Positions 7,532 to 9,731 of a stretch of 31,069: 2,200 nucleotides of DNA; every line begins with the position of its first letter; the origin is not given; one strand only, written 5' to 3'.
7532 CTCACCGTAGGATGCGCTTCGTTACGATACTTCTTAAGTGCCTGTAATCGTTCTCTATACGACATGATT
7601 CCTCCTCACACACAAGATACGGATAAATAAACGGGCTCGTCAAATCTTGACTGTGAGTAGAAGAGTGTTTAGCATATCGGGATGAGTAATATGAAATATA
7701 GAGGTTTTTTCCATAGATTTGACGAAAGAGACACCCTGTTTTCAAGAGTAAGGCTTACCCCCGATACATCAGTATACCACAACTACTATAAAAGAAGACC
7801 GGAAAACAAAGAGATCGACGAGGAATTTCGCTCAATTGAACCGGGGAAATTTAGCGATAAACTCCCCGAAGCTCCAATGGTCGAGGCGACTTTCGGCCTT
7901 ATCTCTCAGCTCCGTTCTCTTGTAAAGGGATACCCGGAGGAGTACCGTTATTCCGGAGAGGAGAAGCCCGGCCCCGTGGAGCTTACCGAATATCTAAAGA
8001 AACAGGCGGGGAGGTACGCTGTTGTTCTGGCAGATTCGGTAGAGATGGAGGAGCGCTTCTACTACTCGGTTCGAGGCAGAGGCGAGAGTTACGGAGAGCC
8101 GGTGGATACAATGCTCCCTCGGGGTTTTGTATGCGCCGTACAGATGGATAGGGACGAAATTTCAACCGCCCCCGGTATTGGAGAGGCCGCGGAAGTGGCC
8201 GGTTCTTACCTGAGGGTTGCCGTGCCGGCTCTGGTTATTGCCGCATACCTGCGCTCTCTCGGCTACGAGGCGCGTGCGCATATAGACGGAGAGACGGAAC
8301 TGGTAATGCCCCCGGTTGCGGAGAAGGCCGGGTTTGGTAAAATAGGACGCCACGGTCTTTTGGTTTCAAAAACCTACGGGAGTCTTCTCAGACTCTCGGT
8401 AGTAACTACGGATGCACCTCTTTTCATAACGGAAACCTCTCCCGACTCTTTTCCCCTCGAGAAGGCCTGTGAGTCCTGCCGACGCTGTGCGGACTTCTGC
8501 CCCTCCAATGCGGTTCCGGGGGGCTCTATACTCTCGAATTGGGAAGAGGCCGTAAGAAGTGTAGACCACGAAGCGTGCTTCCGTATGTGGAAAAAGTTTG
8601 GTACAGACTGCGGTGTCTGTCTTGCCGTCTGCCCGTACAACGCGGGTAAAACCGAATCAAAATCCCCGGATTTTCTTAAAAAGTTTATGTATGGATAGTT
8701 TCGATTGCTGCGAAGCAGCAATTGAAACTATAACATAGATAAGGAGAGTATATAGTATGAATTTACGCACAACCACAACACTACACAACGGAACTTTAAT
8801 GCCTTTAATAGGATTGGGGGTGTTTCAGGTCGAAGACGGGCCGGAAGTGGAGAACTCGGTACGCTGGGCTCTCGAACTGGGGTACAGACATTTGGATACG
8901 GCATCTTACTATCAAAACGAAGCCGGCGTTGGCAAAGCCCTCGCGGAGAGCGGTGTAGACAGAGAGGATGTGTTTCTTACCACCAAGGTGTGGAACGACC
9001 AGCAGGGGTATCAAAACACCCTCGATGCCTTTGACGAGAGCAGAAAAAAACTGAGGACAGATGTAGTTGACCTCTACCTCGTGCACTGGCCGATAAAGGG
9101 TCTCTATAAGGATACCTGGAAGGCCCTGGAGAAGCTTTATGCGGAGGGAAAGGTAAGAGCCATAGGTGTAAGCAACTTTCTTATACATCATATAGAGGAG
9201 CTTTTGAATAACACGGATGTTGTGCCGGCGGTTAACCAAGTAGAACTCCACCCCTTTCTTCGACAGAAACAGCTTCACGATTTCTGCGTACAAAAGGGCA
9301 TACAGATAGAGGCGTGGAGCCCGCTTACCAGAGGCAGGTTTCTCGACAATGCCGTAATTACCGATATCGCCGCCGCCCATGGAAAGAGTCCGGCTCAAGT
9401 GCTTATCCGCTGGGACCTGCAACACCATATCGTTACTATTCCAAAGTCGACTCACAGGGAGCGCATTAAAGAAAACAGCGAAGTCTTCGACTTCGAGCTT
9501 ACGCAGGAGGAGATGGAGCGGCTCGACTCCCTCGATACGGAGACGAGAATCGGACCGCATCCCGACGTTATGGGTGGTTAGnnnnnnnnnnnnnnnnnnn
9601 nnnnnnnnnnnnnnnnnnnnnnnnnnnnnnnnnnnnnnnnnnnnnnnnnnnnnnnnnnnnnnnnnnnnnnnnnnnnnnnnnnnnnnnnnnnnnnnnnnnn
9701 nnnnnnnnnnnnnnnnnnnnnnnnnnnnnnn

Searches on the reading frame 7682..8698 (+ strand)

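Call 21: search_protein_families(library=pfam, proteins=[window:7682-8698:+], max_evalue=0.00001)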
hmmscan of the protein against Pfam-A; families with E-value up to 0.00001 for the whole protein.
window:7682-8698:+ (338 aa): 2 families
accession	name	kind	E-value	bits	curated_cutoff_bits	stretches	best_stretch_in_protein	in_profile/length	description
PF12838.12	Fer4_7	-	2.8e-06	28.1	27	1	263-321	2-52/52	4Fe-4S dicluster domain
PF13484.11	Fer4_16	-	4.6e-06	27.7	30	0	263-320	2-66/66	4Fe-4S double cluster binding domain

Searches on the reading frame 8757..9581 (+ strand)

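Call 21: search_protein_families(library=pfam, proteins=[window:8757-9581:+], max_evalue=0.00001)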
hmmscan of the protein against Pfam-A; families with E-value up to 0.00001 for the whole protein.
window:8757-9581:+ (274 aa): 1 family
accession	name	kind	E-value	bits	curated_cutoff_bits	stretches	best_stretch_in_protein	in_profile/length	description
PF00248.27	Aldo_ket_red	-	1.1e-58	199.1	24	1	18-260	2-290/291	Aldo/keto reductase family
